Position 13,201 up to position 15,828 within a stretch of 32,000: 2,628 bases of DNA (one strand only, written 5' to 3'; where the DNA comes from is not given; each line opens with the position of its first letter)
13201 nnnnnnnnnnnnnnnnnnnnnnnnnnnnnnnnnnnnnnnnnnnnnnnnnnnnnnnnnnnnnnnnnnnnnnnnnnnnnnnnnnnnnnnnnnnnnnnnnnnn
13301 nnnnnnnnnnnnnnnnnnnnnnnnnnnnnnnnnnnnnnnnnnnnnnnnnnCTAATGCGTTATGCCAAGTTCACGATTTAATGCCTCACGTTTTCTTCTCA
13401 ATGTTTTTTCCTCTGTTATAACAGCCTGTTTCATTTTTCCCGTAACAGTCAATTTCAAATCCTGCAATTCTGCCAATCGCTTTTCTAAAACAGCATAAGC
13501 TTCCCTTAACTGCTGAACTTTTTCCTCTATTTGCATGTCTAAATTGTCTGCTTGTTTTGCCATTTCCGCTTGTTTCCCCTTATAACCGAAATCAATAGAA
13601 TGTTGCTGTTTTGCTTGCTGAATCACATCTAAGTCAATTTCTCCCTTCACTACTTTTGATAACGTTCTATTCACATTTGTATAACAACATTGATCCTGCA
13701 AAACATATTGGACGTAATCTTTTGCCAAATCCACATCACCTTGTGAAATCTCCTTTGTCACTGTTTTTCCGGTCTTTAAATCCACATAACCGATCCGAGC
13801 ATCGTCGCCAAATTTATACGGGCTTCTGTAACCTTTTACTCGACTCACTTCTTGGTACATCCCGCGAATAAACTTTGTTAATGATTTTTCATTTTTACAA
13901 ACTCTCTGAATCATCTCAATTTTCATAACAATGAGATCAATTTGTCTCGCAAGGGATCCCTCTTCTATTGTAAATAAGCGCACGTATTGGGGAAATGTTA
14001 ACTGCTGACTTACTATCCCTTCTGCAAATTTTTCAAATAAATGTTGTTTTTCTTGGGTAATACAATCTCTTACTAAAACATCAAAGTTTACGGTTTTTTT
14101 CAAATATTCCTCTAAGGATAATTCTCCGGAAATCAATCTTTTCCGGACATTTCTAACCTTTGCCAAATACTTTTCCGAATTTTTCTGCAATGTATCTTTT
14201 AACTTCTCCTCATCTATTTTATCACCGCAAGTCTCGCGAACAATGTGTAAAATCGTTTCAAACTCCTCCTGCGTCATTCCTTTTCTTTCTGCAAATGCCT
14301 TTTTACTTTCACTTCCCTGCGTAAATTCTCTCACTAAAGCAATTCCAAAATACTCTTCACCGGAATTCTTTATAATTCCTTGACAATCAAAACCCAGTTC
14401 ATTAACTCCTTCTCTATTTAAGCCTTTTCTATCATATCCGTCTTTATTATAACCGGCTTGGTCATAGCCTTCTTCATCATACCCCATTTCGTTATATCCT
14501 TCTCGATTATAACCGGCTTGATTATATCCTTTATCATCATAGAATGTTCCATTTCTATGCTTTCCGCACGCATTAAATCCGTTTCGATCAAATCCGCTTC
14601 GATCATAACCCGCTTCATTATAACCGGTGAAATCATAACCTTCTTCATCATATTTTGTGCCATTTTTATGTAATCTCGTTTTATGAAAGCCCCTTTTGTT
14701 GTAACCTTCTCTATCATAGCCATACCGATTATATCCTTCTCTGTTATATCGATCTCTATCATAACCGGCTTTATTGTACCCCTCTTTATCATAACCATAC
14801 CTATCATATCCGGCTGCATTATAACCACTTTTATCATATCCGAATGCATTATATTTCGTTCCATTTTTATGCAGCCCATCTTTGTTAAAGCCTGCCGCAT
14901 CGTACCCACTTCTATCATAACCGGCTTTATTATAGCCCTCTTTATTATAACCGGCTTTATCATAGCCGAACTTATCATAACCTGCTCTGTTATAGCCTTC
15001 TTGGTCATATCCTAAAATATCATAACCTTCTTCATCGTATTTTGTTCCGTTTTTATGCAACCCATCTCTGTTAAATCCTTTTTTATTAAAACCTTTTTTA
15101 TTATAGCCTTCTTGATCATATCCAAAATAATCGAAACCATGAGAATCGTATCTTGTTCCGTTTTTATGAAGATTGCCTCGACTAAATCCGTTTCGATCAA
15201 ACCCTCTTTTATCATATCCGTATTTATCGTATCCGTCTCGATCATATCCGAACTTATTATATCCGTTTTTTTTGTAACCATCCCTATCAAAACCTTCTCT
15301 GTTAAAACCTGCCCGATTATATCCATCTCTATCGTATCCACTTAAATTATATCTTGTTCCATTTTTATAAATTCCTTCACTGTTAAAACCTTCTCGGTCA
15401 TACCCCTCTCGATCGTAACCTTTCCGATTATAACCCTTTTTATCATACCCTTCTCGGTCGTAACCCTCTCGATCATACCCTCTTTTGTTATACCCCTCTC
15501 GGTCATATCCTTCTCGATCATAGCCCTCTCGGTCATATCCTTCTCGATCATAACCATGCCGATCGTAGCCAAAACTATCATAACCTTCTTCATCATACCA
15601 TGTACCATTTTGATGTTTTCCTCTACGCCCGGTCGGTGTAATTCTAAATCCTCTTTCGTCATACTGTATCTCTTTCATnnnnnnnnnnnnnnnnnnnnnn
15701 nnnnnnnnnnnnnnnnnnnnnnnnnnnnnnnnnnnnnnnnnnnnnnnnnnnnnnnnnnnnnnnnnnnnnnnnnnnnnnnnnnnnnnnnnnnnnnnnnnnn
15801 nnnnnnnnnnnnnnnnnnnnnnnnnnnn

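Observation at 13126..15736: Operon for a giant G-[YF]-[DN]-x-x pentapeptide-repeat protein with hierarchical periodicity and a small coiled-coil partner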

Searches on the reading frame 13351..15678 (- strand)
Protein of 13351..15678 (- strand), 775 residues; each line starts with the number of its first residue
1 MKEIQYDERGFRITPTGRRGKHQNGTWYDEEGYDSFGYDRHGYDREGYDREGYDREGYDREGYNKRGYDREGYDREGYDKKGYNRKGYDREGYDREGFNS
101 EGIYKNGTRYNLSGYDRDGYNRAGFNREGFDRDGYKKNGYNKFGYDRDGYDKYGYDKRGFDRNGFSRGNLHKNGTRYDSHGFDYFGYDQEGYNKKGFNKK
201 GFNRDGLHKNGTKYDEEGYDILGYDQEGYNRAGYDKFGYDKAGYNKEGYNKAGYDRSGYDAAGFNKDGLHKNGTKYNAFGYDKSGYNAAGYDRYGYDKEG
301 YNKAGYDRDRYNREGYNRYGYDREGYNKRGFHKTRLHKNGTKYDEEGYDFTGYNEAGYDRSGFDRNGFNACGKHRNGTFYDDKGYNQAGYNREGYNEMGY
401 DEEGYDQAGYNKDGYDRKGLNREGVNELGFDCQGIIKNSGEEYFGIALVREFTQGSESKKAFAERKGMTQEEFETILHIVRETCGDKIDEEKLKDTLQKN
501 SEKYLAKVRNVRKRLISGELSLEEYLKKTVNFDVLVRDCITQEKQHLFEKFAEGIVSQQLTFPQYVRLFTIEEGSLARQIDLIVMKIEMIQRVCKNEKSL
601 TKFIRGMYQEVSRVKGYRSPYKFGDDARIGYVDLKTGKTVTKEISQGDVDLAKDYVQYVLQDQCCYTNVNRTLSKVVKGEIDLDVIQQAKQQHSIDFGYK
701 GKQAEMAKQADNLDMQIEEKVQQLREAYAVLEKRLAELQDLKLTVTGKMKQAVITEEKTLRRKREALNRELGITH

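Call 3: search_protein_families(library=pfam, proteins=[window:13351-15678:-], max_evalue=1)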
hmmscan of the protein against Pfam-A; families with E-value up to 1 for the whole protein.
window:13351-15678:- (775 aa): 1 family
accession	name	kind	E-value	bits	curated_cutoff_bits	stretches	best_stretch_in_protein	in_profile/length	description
PF16526.10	CLZ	-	0.14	13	26.7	1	707-754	19-66/71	C-terminal leucine zipper domain of cyclic nucleotide-gated channels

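Call 4: search_protein_families(library=ncbifam, proteins=[window:13351-15678:-], max_evalue=1)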
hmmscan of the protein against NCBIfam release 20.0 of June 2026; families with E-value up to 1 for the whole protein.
window:13351-15678:- (775 aa): 1 family
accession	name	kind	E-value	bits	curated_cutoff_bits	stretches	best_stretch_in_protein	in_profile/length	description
NF033900.0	T4SS_IcmE_DotG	equivalog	3.4e-07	28.8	750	3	189-328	548-688/1008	type IVB secretion system protein DotG/IcmE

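Call 5: search_solved_structures(query=window:13351-15678:-, max_evalue=1, show_alignments=2)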
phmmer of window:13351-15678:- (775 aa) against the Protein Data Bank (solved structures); distinct sequences matched with E-value up to 1: 3.
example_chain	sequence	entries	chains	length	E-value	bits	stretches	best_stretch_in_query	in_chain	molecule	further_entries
7ong_A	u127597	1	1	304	0.0011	20.5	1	20-299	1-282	SAKe6BE-L1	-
9ngw_A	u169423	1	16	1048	0.054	15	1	144-314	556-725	IcmE (DotG)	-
7muc_AG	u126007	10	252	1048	0.054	15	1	144-314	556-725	IcmE protein | IcmE (DotG)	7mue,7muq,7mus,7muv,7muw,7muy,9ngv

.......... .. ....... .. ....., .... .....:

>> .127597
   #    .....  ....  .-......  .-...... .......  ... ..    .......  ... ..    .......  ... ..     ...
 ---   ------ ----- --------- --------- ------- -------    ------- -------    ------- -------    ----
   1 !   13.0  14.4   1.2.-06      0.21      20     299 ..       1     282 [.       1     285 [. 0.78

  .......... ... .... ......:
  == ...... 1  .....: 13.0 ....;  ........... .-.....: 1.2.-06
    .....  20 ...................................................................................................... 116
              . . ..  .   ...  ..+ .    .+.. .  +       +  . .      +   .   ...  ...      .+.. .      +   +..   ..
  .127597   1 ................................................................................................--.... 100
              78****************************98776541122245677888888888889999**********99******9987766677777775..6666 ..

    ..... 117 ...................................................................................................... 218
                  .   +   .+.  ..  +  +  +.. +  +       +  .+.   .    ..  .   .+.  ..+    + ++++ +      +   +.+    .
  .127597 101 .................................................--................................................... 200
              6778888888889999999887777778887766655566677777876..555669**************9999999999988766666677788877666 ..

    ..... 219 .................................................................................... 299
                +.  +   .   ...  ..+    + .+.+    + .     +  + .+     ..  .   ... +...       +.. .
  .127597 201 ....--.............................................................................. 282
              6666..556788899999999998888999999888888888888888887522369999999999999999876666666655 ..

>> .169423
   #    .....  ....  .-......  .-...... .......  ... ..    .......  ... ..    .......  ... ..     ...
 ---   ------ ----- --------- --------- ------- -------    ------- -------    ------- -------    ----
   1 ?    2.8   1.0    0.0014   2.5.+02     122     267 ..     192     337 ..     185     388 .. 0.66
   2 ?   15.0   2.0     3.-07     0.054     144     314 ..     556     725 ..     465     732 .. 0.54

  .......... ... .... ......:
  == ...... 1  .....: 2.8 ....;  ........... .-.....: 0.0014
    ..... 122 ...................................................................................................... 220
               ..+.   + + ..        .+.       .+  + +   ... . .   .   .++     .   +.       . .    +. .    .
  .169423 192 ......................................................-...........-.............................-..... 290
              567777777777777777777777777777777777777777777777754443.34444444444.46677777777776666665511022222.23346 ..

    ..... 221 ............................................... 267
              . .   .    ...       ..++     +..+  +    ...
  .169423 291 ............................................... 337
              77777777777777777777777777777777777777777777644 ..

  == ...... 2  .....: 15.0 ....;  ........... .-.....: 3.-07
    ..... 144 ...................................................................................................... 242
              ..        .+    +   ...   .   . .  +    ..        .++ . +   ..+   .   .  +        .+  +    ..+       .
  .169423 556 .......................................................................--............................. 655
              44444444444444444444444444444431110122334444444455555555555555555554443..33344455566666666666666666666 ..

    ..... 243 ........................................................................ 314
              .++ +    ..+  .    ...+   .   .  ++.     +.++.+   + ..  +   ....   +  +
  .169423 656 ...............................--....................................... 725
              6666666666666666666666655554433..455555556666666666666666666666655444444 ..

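Call 8: find_homologous_proteins(query=window:13351-15678:-, max_evalue=0.001)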
Query window:13351-15678:- (775 aa): 1090 proteins with E <= 0.001 among 8000 candidates; the best 120 are listed.
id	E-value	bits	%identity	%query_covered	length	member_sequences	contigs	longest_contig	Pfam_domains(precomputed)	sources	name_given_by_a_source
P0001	9.3e-122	426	43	48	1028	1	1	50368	PF25296.2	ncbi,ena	-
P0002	4.2e-121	424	42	56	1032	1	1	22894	PF00691.26,PF00092.35,PF13519.13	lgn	-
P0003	5.1e-118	414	43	53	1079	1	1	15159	PF08980.17,PF08238.19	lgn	-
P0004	1.8e-116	409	46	50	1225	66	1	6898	PF25296.2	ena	-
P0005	1.1e-109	386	44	53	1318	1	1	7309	PF13538.13,PF01443.25,PF00580.28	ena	-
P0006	1.3e-108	383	46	51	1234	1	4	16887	PF01443.25,PF13245.13,PF00580.28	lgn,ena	-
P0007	4.5e-106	374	46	55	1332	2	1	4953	PF01443.25,PF13245.13,PF00580.28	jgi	-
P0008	7.0e-106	374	45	51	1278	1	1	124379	PF01443.25,PF13245.13,PF25296.2,PF00580.28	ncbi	-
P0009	1.4e-105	373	36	82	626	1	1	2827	-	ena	-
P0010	1.4e-103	366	37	73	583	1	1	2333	-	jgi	-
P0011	1.8e-103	366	46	53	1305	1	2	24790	PF01443.25,PF13245.13,PF00580.28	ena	-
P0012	1.4e-101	359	48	39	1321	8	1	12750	-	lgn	-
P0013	1.5e-99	353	46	54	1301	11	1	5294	PF25296.2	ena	-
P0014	1.9e-99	352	44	61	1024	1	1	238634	PF13240.12,PF12773.14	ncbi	-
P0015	1.3e-96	343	39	63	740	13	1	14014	PF00929.32,PF05287.18,PF25296.2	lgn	-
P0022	1.3e-94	336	37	51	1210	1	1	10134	PF03743.20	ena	-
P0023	4.7e-94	334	35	80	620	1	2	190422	-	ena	-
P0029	6.0e-91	324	36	63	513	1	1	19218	-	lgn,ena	-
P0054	9.2e-81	290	45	46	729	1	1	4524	PF13360.14,PF05287.18,PF13570.14,PF25296.2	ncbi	-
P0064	1.1e-77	280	36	67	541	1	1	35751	-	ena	-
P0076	2.4e-74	269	45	51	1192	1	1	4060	PF01443.25,PF13245.13,PF25296.2,PF00580.28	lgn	-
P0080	2.6e-73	266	40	56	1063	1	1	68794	PF25296.2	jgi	jgi:hypothetical protein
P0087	8.3e-71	258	35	70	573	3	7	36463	-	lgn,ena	-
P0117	8.6e-66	241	41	42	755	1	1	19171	PF03743.20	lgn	-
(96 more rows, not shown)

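Call 10: search_protein_families(library=pfam, proteins=[P0001, P0004, P0008, P0015, P0054, P0022, P0003], max_evalue=0.001)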
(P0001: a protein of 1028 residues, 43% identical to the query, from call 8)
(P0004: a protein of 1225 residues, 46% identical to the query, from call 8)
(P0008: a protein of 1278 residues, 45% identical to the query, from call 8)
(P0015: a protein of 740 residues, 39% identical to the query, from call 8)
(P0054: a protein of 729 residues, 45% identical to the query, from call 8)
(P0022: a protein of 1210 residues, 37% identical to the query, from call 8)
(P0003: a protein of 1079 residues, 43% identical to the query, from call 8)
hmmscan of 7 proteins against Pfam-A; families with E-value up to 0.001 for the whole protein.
P0001 (1028 aa): 1 family
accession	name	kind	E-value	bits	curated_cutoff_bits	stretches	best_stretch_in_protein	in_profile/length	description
PF25296.1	Decapeptide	-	1e-07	32.2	45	0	807-869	11-73/74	Decapeptide repeat region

P0004 (1225 aa): 1 family
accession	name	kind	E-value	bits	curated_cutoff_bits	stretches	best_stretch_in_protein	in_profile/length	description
PF25296.1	Decapeptide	-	2.8e-06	27.6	45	0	475-520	19-64/74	Decapeptide repeat region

P0008 (1278 aa): 6 families
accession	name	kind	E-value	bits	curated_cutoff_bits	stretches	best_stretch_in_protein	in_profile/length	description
PF00580.27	UvrD-helicase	-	5.7e-09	36.5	23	1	645-1131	3-252/271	UvrD/REP helicase N-terminal domain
PF13245.12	AAA_19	-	1.3e-07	32.3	25.1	1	650-712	4-61/134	AAA domain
PF25296.1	Decapeptide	-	3.2e-07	30.6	45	0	214-275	11-72/74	Decapeptide repeat region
PF01443.25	Viral_helicase1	-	3.7e-07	30.6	21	1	1091-1276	58-226/228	Viral superfamily 1 RNA helicase core domain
PF02559.22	CarD_TRCF_RID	-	6.5e-05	23.4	23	1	390-424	1-39/57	CarD-like/TRCF RID domain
PF21445.3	ADDB_N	-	0.00048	19.9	26.6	0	1062-1118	169-223/290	ADDB, N-terminal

P0015 (740 aa): 3 families
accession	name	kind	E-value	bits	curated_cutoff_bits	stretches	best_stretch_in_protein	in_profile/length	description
PF00929.31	RNase_T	-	2e-21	77.7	24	1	523-689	1-164/164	Exonuclease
PF25296.1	Decapeptide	-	1.4e-07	31.7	45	0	351-421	2-72/74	Decapeptide repeat region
PF05287.17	PMG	-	1e-05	26.1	29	0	218-278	109-169/180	PMG protein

P0054 (729 aa): 4 families
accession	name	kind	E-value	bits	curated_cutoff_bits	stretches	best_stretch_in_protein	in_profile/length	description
PF13360.13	PQQ_2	-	3e-12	47.1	27.6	2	25-256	15-231/233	Outer membrane protein assembly factor BamB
PF13570.13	Beta-prop_ACSF4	-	3.7e-08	33.6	133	1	59-256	37-249/329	Beta-alanine-activating enzyme, beta-propeller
PF05287.17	PMG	-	2.3e-07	31.5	29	0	546-610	108-172/180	PMG protein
PF25296.1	Decapeptide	-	1.1e-05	25.6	45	0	413-476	10-73/74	Decapeptide repeat region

P0022 (1210 aa): 1 family
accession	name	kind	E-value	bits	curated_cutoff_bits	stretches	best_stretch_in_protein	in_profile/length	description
PF03743.19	TrbI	-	7.2e-06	26.4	35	1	1013-1199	2-186/188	Bacterial conjugation TrbI-like protein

P0003 (1079 aa): 2 families
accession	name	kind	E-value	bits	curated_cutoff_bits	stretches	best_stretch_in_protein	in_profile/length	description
PF08980.16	DUF1883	-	1.1e-18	67.3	26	1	1002-1068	14-78/89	Domain of unknown function (DUF1883)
PF08238.18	Sel1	-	1.1e-13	51.5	30.7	2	896-929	3-36/36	Sel1 repeat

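Call 15: find_encoding_contigs(protein=P0023, flank=5000, max_places=2)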
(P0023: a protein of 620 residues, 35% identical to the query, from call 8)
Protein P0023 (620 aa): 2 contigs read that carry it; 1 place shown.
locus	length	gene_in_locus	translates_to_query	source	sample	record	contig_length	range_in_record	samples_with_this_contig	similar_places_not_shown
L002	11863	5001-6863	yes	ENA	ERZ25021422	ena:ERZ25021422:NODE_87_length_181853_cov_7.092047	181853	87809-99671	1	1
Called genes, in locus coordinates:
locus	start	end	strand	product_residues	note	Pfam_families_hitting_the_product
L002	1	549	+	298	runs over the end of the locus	PF04468:PSP1, PF28472:PSP1_3rd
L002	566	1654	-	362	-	PF03706:LPG_synthase_TM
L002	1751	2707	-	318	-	PF02775:TPP_enzyme_C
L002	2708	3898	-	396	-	PF01855:POR_N, PF17147:PFOR_II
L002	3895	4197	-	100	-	PF13187:Fer4_9 (faint), PF00037:Fer4 (weak), PF12837:Fer4_6 (weak), PF13237:Fer4_10, PF14697:Fer4_21, PF12838:Fer4_7, PF00037:Fer4, PF12837:Fer4_6 (weak), +5 more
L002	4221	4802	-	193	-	PF01558:POR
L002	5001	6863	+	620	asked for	-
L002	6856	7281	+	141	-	-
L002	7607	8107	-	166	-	-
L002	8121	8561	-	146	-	PF04397:LytTR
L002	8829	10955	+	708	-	PF03477:ATP-cone, PF13597:NRDD, PF01228:Gly_radical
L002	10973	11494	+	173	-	PF13353:Fer4_12, PF04055:Radical_SAM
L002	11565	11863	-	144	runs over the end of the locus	-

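Call 16: find_encoding_contigs(protein=P0029, flank=5000, max_places=2)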
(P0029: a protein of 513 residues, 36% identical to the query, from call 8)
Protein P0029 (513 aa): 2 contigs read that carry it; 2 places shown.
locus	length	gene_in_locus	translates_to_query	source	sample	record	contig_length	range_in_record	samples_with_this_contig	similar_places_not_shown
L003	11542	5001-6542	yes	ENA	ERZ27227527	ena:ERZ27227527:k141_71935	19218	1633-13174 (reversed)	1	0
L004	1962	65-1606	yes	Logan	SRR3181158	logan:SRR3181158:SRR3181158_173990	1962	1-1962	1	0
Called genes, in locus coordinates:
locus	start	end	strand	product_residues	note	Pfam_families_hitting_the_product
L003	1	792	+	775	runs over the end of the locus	PF12696:TraG-D_C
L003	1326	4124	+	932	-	PF00690:Cation_ATPase_N, PF00122:E1-E2_ATPase, PF00702:Hydrolase, PF13246:Cation_ATPase, PF12710:HAD (weak), PF00689:Cation_ATPase_C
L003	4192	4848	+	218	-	PF01844:HNH, PF13395:HNH_4 (weak), PF14279:HNH_5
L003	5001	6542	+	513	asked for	-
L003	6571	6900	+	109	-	-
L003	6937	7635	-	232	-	PF00578:AhpC-TSA, PF08534:Redoxin, PF10417:1-cysPrx_C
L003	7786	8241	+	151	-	-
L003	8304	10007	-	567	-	PF05833:NFACT_N, PF05670:NFACT-R_1, PF18297:NFACT-R_2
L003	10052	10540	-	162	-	PF01551:Peptidase_M23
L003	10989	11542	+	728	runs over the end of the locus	?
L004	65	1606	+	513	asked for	-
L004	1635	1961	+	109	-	?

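Call 17: find_encoding_contigs(protein=P0064, flank=5000, max_places=2)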
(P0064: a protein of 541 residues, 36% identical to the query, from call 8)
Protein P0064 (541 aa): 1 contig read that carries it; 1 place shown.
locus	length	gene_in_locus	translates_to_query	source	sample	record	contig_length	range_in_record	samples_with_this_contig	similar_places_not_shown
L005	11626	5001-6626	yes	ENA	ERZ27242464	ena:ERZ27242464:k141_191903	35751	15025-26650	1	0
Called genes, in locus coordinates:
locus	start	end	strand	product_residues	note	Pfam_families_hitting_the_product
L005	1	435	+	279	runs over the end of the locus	PF01501:Glyco_transf_8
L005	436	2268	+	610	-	PF01501:Glyco_transf_8, PF01553:Acyltransferase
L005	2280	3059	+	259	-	PF01553:Acyltransferase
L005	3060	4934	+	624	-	PF02518:HATPase_c, PF13589:HATPase_c_3, PF01119:DNA_mis_repair, PF08676:MutL_C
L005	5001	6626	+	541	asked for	-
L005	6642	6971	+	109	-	-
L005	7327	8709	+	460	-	PF28494:GlyRS_ins_1 (weak), PF00587:tRNA-synt_2b, PF03129:HGTP_anticodon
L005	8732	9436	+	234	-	-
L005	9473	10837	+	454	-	PF02878:PGM_PMM_I, PF02879:PGM_PMM_II, PF02880:PGM_PMM_III, PF00408:PGM_PMM_IV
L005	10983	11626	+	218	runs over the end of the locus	PF12917:YfbR-like (weak), PF13023:HD_3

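Call 18: find_encoding_contigs(protein=P0087, flank=5000, max_places=2)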
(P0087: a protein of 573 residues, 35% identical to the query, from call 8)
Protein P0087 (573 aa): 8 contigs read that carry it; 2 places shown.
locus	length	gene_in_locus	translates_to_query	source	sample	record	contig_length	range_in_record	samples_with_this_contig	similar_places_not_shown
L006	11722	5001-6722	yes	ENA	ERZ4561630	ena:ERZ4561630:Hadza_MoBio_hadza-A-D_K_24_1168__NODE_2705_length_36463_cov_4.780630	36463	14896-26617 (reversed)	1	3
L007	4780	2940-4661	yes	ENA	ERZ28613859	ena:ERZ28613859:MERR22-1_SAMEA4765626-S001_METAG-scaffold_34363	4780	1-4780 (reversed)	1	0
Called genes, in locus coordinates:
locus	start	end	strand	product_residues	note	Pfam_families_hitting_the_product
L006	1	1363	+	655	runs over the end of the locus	PF00069:Pkinase, PF03109:ABC1 (faint), PF07714:PK_Tyr_Ser-Thr, PF03793:PASTA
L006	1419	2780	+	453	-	PF00152:tRNA-synt_2 (weak), PF13393:tRNA-synt_His, PF00587:tRNA-synt_2b (weak), PF03129:HGTP_anticodon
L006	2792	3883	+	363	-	PF01926:MMR_HSR1, PF02421:FeoB_N, PF06071:YchF-GTPase_C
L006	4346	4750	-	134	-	-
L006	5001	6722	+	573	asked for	-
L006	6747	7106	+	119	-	-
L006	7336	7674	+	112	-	-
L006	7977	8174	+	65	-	-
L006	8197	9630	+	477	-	-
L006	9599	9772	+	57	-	-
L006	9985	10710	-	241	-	PF00849:PseudoU_synth_2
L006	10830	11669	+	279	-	PF00763:THF_DHG_CYH, PF02882:THF_DHG_CYH_C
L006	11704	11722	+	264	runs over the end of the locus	PF02481:DNA_processg_A, PF18306:LDcluster4 (weak)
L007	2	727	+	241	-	?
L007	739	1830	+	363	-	PF01926:MMR_HSR1, PF02421:FeoB_N, PF06071:YchF-GTPase_C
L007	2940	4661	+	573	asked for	-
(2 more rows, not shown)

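Call 66: find_encoding_contigs(protein=P0010, flank=3000, max_places=2)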
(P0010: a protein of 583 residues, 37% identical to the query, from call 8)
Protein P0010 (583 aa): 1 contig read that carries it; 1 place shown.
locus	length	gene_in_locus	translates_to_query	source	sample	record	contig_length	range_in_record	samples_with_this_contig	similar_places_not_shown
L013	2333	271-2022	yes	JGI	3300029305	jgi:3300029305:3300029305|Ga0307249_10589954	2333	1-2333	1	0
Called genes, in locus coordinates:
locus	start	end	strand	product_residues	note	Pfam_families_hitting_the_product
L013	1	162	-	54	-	?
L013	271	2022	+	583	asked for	-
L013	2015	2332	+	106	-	?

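Call 70: list_cluster_members(proteins=[window:13354-15678:-, P0010, P0122])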
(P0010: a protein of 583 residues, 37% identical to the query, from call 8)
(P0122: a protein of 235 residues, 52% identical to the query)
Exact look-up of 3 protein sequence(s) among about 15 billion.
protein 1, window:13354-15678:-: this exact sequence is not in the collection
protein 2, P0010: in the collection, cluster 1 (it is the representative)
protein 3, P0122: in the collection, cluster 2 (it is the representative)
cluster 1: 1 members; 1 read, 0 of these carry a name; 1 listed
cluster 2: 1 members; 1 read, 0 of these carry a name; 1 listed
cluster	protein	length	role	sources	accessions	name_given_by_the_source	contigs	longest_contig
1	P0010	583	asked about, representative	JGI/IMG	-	-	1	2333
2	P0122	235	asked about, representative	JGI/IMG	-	-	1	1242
